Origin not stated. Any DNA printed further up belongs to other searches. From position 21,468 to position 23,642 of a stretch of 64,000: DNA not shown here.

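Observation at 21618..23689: Two-gene module: small acidic protein coupled to a Rad50/SMC-like ABC ATPase whose coiled-coil is interrupted by a transmembrane hairpin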

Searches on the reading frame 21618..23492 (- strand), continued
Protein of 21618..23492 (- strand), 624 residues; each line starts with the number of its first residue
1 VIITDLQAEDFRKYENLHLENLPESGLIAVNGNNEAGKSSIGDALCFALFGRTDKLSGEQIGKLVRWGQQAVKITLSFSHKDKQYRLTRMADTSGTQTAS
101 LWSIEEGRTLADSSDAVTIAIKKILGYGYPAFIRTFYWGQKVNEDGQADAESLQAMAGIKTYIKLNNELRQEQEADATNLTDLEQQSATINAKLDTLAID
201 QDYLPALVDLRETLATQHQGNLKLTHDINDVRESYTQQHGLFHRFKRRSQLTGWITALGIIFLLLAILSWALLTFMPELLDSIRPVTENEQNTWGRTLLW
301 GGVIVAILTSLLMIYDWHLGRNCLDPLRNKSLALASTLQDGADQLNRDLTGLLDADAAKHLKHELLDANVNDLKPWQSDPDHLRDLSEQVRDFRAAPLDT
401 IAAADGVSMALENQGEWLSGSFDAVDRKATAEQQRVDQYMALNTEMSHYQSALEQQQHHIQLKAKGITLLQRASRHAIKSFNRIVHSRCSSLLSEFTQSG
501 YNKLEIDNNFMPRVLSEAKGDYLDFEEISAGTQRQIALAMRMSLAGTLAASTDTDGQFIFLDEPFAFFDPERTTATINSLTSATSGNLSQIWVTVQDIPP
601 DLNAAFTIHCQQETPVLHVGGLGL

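Call 20: find_related_loci(query=A3, collection=genome_contigs, flank=6000)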
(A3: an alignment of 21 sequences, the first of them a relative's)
Query A3 (624 aa) in genome_contigs; peptide patterns used: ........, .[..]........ (x = any residue, [..] = any of these).
501 stretches matched a pattern; 473 encode a relative of the query (tblastn E <= 1e-3); the best 80 are kept; 80 distinct loci.
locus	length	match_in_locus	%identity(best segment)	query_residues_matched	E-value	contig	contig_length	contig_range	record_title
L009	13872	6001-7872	65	1-623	0e+0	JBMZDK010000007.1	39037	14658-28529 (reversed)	MAG: Thiolinea sp. isolate ME_XS_2203_1_bin_36 ME_XS_2203_1_bin_36_7, whole genome shotgun sequence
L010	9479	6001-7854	55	1-618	0e+0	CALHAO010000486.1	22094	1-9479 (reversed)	MAG: uncultured Thiotrichaceae bacterium isolate H2_Bin_Bin_73_1_1 genome assembly, contig: c_000000249029, whole genome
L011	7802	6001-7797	56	1-599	0e+0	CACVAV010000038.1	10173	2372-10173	MAG: uncultured Thiotrichaceae bacterium isolate HLG_WM_MAG_08 genome assembly, contig: NODE_1151_length_10173_cov_65.53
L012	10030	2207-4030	46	1-612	7e-162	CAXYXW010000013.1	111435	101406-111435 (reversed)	MAG: uncultured Thiothrix sp. isolate ERR13598998_binner123_Refined_3 genome assembly, contig: ERZ24875811.34, whole gen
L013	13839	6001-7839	44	1-617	2e-159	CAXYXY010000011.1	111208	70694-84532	MAG: uncultured Thiothrix sp. isolate ERR13598997_binner123_Refined_34 genome assembly, contig: ERZ24875810.33, whole ge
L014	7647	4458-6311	43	1-615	6e-157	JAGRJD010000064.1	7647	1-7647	MAG: Thiothrix sp. isolate HKST-UBA238 2009_31920, whole genome shotgun sequence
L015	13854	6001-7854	41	1-619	2e-155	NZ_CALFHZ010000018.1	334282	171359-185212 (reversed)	MAG: uncultured Thiothrix sp. isolate SRR6231133_bin.14_CONCOCT_v1.1_MAG ERZ650265.4, whole genome shotgun sequence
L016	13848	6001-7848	43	1-617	5e-155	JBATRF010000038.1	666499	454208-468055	MAG: Thiolinea sp. isolate MFD10500_ilm_asm_bin8 k127_247387, whole genome shotgun sequence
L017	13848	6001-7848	41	1-617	1e-149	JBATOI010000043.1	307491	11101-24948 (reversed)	MAG: Thiolinea sp. isolate MFD10494_ilm_asm_bin24 k127_228814, whole genome shotgun sequence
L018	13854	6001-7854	41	1-619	3e-148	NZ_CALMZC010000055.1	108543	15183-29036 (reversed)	MAG: uncultured Thiothrix sp. isolate SRR2107216_bin.17_CONCOCT_v1.1_MAG ERZ794920.36, whole genome shotgun sequence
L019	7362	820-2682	41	1-619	3e-148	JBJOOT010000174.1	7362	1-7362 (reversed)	MAG: Pseudomonadota bacterium isolate watershed3_2019_sw_WHONDRS-S19S_0084_A_bin.8 scaffold_0001956, whole genome shotgu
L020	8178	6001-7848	44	1-613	7e-159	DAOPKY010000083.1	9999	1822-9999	MAG TPA_asm: Thiolinea sp. isolate AMR_MDS_3239 NODE_7091_length_9999_cov_11.949819, whole genome shotgun sequence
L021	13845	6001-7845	54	1-621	0e+0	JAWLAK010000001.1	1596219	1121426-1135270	MAG: Thiolinea sp. isolate AC1.102 AC1.102.fa-1, whole genome shotgun sequence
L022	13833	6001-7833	38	1-612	3e-127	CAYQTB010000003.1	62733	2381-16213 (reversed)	MAG TPA_asm: uncultured Thiothrix sp. isolate binchicken_co37_67 genome assembly, contig: NODE_215_length_62733_cov_1403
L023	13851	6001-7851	39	1-617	3e-126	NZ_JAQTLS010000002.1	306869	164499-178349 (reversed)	MAG: Thiothrix sp. isolate STA_22 NODE_57_length_306869_cov_28.206767_Sandtown_A, whole genome shotgun sequence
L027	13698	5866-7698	37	1-612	2e-121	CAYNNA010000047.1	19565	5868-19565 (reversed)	MAG TPA_asm: uncultured Thiothrix sp. isolate SRP257756_co1_221 genome assembly, contig: NODE_2256_length_19565_cov_19.5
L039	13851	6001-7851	31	1-610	3e-92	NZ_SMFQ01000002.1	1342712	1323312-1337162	Cocleimonas flava strain DSM 24830 Ga0310460_101, whole genome shotgun sequence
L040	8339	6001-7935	32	1-610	3e-92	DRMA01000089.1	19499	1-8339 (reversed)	MAG TPA_asm: Thiothrix sp. isolate HyVt-477 HyVt-477_k145_1361913, whole genome shotgun sequence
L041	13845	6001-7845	31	1-612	1e-91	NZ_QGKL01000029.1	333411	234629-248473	Leucothrix arctica strain IMCC9719 IMCC9719_contig29, whole genome shotgun sequence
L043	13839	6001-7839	32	1-610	2e-91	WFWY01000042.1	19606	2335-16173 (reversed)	MAG: Thiotrichaceae bacterium isolate S141_29 k151_196896, whole genome shotgun sequence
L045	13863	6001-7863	30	1-610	7e-90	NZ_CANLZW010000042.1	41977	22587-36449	Uncultured Cocleimonas sp. isolate 4-1410.fasta NODE_42, whole genome shotgun sequence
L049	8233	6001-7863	29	1-610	7e-89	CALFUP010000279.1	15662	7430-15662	MAG: uncultured Cocleimonas sp. isolate H3_Bin_Bin_119_1 genome assembly, contig: c_000002076298, whole genome shotgun s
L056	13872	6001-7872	30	1-613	5e-87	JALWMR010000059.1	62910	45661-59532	MAG: Thiotrichaceae bacterium isolate M17_metabat2_scaf2bin.180 M17_NODE_169_length_62910_cov_2.679850, whole genome sho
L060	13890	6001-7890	29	1-619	8e-91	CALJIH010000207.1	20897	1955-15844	MAG: uncultured Cocleimonas sp. isolate R1_Bin_Bin_202_1 genome assembly, contig: c_000001249649, whole genome shotgun s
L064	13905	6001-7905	29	1-610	5e-83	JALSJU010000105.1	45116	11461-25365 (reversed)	MAG: Thiotrichaceae bacterium isolate 354-166_metabat2_scaf2bin.109 354-166_scaffold_663_c1, whole genome shotgun sequen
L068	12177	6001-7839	30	1-610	1e-93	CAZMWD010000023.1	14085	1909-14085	MAG TPA_asm: uncultured Cocleimonas sp. isolate binchicken_co24_30 genome assembly, contig: NODE_1521_length_14085_cov_1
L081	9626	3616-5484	31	1-622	5e-78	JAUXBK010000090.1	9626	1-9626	MAG: Sedimenticola sp. isolate CSMAG_2797 CSMAG_2797_k117_4775454_length_9626_cov_28.8086, whole genome shotgun sequence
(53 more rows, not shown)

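Call 26: predict_structure(alignment_id=A3)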
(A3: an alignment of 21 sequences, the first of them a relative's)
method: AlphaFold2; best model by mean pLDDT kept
length: 624 residues; sequences in the alignment: 21
mean_pLDDT: 82.0   pTM: 0.55
mean pLDDT of the five models: 82.0, 80.8, 79.3, 78.6, 77.8
residues with pLDDT >= 90: 124; 70-90: 425; 50-70: 64; < 50: 11
segments of 3 or more residues with pLDDT < 50: 143-148, 622-624
pLDDT, mean of each block of 10 residues (from residue 1): 92 88 87 80 91 76 88 94 92 91 93 91 83 79 50 71 87 91 94 89 87 89 88 86 89 86 84 69 61 77 85 88 88 88 80 76 62 57 86 87 86 86 89 92 93 93 91 84 77 74 68 72 74 76 80 77 75 77 74 82 82 76 44
secondary structure, 60 per line:
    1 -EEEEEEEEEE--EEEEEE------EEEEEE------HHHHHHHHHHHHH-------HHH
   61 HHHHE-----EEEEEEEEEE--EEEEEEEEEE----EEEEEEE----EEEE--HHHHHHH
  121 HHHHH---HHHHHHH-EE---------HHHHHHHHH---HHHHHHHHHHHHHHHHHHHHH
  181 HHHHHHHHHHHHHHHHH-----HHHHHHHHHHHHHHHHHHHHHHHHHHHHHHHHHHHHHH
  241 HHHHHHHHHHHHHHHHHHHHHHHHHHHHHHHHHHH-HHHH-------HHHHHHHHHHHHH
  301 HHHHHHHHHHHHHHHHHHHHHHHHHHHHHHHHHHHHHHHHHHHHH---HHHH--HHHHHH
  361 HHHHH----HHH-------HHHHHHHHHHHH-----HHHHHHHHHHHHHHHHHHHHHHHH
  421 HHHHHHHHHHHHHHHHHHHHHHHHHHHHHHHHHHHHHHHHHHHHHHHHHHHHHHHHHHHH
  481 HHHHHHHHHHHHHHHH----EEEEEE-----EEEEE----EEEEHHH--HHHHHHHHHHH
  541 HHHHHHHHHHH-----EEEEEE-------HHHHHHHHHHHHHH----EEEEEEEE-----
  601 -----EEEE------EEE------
elements in order: E2-11 E14-19 E26-31 H38-50 H58-64 E71-80 E83-92 E97-103 E108-111 H114-125 H129-135 H148-156 H160-197 H203-275 H277-280 H288-345 H349-352 H355-365 H380-391 H397-496 E501-506 E512-516 E521-524 H530-551 E557-562 H570-583 E588-595 E606-609 E616-618

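Call 29: fold_search(model_id=the predicted structure, library=pdb)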
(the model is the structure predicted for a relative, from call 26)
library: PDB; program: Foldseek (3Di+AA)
matches with E <= 10: 1096; with E <= 0.001: 213
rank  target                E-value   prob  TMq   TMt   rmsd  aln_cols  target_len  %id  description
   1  3av0_B                1.7e-18  1.00  0.42  0.68  36.4       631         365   13  Crystal structure of Mre11-Rad50 bound to ATP S (released 2011-05-25)
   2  7yzp_C                4.2e-18  1.00  0.46  0.62  21.3       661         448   13  Hairpin-bound state of the E. coli Mre11-Rad50 (SbcCD) head complex bound to ADP and a DNA hairpin (released 2022-08-17)
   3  5dny_D                9.7e-18  1.00  0.41  0.69  36.6       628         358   13  Structure of the ATPrS-Mre11/Rad50-DNA complex (released 2016-02-24)
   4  3auy_A                4.3e-17  1.00  0.37  0.60  33.0       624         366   14  Crystal structure of Rad50 bound to ADP (released 2011-05-25)
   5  5dny_B                5.9e-17  1.00  0.41  0.68  43.6       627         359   13  Structure of the ATPrS-Mre11/Rad50-DNA complex (released 2016-02-24)
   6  3qf7_A                1.1e-16  1.00  0.41  0.69  38.2       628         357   14  The Mre11:Rad50 complex forms an ATP dependent molecular clamp in DNA double-strand break repair (released 2011-04-20)
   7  7zr1_C                1.1e-16  1.00  0.34  0.28  53.3       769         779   14  Chaetomium thermophilum Mre11-Rad50-Nbs1 complex bound to ATPyS (composite structure) (released 2023-01-11)
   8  5xei                  1.3e-16  1.00  0.43  0.51  15.2       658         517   15  Crystal structure of the Smc head domain with a coiled coil and joint derived from Pyrococcus yayanosii (released 2017-06-07)
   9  7zr1_D                4.3e-16  1.00  0.38  0.31  54.2       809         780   14  Chaetomium thermophilum Mre11-Rad50-Nbs1 complex bound to ATPyS (composite structure) (released 2023-01-11)
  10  3auy_B                6.2e-16  1.00  0.36  0.60  39.4       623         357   15  Crystal structure of Rad50 bound to ADP (released 2011-05-25)
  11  3aux                  2.2e-15  1.00  0.36  0.61  38.1       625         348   13  Crystal structure of Rad50 bound to ADP (released 2011-05-25)
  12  3qku_A                2.3e-15  1.00  0.42  0.70  24.2       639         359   13  Mre11 Rad50 binding domain in complex with Rad50 and AMP-PNP (released 2011-03-30)
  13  3tho_A                3.1e-15  1.00  0.40  0.68  38.1       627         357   14  Crystal structure of Mre11:Rad50 in its ATP/ADP bound state (released 2011-10-12)
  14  3qf7_B                3.1e-15  1.00  0.39  0.66  38.5       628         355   14  The Mre11:Rad50 complex forms an ATP dependent molecular clamp in DNA double-strand break repair (released 2011-04-20)
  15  4w9m_K                4.0e-15  1.00  0.41  0.70  32.5       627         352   13  AMPPNP bound Rad50 in complex with dsDNA (released 2015-01-14)
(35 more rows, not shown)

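Call 32: search_protein_families(library=pfam, proteins=[L041:4000-5256:+, L022:4061-4750:+, L027:4452-5537:+, L039:3738-4058:+, L013:10665-11963:-, L045:12473-13762:+, L060:2520-3719:+, L015:4254-5591:-, L043:7891-8388:+, L022:46-465:+], max_evalue=0.001)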
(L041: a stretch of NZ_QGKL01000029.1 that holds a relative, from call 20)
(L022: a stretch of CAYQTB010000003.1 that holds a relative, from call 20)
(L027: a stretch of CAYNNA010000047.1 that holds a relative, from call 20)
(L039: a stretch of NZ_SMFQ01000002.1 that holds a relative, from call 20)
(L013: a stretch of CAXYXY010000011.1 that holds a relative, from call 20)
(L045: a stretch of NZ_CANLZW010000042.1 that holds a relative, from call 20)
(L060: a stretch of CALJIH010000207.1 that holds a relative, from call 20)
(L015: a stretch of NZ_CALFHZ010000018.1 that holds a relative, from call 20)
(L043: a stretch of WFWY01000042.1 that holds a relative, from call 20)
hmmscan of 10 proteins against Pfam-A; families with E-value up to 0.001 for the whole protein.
L041:4000-5256:+ (418 aa): 5 families
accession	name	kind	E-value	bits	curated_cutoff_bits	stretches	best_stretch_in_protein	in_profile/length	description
PF07497.18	Rho_RNA_bind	-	6.2e-34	116.1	27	1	52-125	2-73/73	Rho termination factor, RNA-binding domain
PF00006.31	ATP-synt_ab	-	4.6e-28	98.8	29.5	1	160-363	3-211/213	ATP synthase alpha/beta family, nucleotide-binding domain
PF07498.18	Rho_N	-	5.4e-16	58.7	24.9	1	5-47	1-43/43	Rho termination factor, N-terminal domain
PF08206.17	OB_RNB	-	0.0002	21.4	24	1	53-105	1-45/58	Ribonuclease B OB domain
PF05729.18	NACHT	-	0.00086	19.6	26.7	0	183-273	12-96/167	NACHT domain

L022:4061-4750:+ (229 aa): 1 family
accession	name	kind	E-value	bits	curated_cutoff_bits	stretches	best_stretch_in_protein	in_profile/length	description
PF00691.25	OmpA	-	6.6e-19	68.5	27.2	1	125-214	1-92/98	OmpA family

L027:4452-5537:+ (361 aa): 9 families
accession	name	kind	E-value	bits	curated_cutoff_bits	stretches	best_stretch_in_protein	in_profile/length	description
PF13174.12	TPR_6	-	8.7e-14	51.6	26.3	1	310-341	1-32/33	Tetratricopeptide repeat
PF13432.12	TPR_16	-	1.8e-10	41.5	32.7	1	249-303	11-62/65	Tetratricopeptide repeat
PF16331.10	TolA_bind_tri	-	1.1e-08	35.4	30.1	1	102-158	18-74/76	TolA binding protein trimerisation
PF13428.12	TPR_14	-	2.6e-07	31.1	23.5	0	309-347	1-39/44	Tetratricopeptide repeat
PF07719.23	TPR_2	-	8.3e-07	29.1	27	0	310-342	2-34/34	Tetratricopeptide repeat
PF13525.12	YfiO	-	2.4e-06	27.9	25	1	273-343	6-76/203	Outer membrane lipoprotein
PF14559.12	TPR_19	-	4.2e-06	27.4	25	1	282-348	1-64/68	Tetratricopeptide repeat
PF13414.12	TPR_11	-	0.00055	20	26.8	0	316-344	1-29/42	TPR repeat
PF11559.13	ADIP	-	0.00091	19.8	34.3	1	102-157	94-149/151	Afadin- and alpha -actinin-Binding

L039:3738-4058:+ (106 aa): 4 families
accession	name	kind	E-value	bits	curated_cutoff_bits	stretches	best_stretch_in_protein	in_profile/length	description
PF00085.26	Thioredoxin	-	2.2e-34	118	23.5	1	3-103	2-102/103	Thioredoxin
PF13098.12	Thioredoxin_2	-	3.2e-08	34.3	27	1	17-102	3-104/104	Thioredoxin-like domain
PF13905.12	Thioredoxin_8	-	1.1e-07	32.5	27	1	21-62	3-46/94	Thioredoxin-like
PF08534.16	Redoxin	-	0.00017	21.8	26.6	0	18-62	28-73/148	Redoxin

L013:10665-11963:- (432 aa): 1 family
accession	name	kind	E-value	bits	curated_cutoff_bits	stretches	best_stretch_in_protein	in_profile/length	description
PF00155.27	Aminotran_1_2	-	1.5e-38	133.4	19.7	1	47-405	16-346/361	Aminotransferase class I and II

L045:12473-13762:+ (429 aa): 3 families
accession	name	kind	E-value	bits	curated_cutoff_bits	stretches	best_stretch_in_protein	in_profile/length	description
PF01743.26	PolyA_pol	-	1.3e-35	122.9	23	1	37-164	1-126/126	Poly A polymerase head domain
PF12626.12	PolyA_pol_arg_C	-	8.1e-32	110.2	22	1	313-427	2-116/119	Polymerase A arginine-rich C-terminus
PF12627.12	PolyA_pol_RNAbd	-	2.5e-20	72.4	22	1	192-252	2-62/64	Probable RNA and SrmB- binding site of polymerase A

L060:2520-3719:+ (399 aa): 2 families
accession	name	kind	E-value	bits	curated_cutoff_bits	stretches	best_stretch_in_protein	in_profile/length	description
PF13795.12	HupE_UreJ_2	-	2.8e-47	160.7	24.5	1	217-365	1-155/156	HupE / UreJ protein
PF04955.18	HupE_UreJ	-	5.7e-11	42.7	23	1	215-368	19-163/179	HupE / UreJ protein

L015:4254-5591:- (445 aa): 1 family
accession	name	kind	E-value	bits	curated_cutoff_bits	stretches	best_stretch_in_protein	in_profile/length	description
PF02310.24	B12-binding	-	0.00024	21.4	32.1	1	7-138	3-113/121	B12 binding domain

L043:7891-8388:+ (165 aa): 1 family
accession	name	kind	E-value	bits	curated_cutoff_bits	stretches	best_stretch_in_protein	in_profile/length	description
PF00581.25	Rhodanese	-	4.2e-16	59.7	22.2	1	61-158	4-101/102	Rhodanese-like domain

L022:46-465:+ (139 aa): 3 families
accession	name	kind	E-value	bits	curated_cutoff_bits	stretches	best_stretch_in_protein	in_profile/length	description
PF03061.28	4HBT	-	1.2e-19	70.8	20.6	1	21-103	1-75/79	Thioesterase superfamily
PF13279.12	4HBT_2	-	2.1e-14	54.5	25.5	1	16-136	4-120/122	Thioesterase-like superfamily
PF01643.23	Acyl-ACP_TE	-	0.0003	21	23.7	1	13-93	10-90/131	Acyl-ACP thioesterase N-terminal domain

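Call 35: search_protein_representatives(alignment_id=A3)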
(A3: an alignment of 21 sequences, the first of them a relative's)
Query: 21 sequences, 622 profile positions. Proteins with E-value up to 0.001 (for the whole library): 28914; up to 1e-10: 7527; up to 1e-30: 527. The best 150 are listed.
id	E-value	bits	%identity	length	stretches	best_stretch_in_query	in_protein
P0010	2.5e-276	934.7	-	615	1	1-621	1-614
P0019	1.4e-251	853.0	-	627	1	1-612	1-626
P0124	4.5e-244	828.2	-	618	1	1-619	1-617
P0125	5.3e-233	791.6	-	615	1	1-619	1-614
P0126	3.1e-213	726.3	-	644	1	1-620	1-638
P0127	9.7e-190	648.7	-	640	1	1-620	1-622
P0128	3.9e-188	643.4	-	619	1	1-619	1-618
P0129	4.7e-187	639.8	-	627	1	1-619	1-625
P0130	1.9e-186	637.8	-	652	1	1-619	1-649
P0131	2.0e-185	634.4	-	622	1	1-619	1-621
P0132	3.4e-185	633.7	-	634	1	1-619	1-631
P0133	1.4e-184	631.6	-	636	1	1-619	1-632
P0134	1.2e-182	625.3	-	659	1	1-619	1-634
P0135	1.6e-181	621.5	-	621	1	1-620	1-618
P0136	6.3e-180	616.3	-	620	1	1-619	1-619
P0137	1.2e-179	615.3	-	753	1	1-620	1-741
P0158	4.5e-168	577.1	-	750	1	1-619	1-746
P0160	4.6e-167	573.8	-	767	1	1-616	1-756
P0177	1.3e-160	552.5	-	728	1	1-619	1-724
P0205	2.2e-143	495.6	-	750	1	1-621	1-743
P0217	5.1e-134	464.6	-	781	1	1-621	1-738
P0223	4.7e-131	454.8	-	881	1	1-620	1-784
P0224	6.7e-131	454.3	-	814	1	1-621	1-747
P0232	5.4e-127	441.4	-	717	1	1-618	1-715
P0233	8.2e-127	440.8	-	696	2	404-619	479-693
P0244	2.0e-122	426.3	-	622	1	1-620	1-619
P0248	4.0e-119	415.4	-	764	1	1-621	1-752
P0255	5.4e-115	401.8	-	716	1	1-620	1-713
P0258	1.0e-114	400.8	-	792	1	1-619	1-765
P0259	2.4e-114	399.7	-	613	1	1-620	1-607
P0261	3.6e-113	395.7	-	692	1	1-621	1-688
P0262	1.7e-111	390.2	-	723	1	1-620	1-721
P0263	4.2e-111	388.9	-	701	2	404-620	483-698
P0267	6.8e-108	378.3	-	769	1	1-619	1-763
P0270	5.8e-106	371.9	-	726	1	1-618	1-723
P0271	6.0e-105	368.6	-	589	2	1-349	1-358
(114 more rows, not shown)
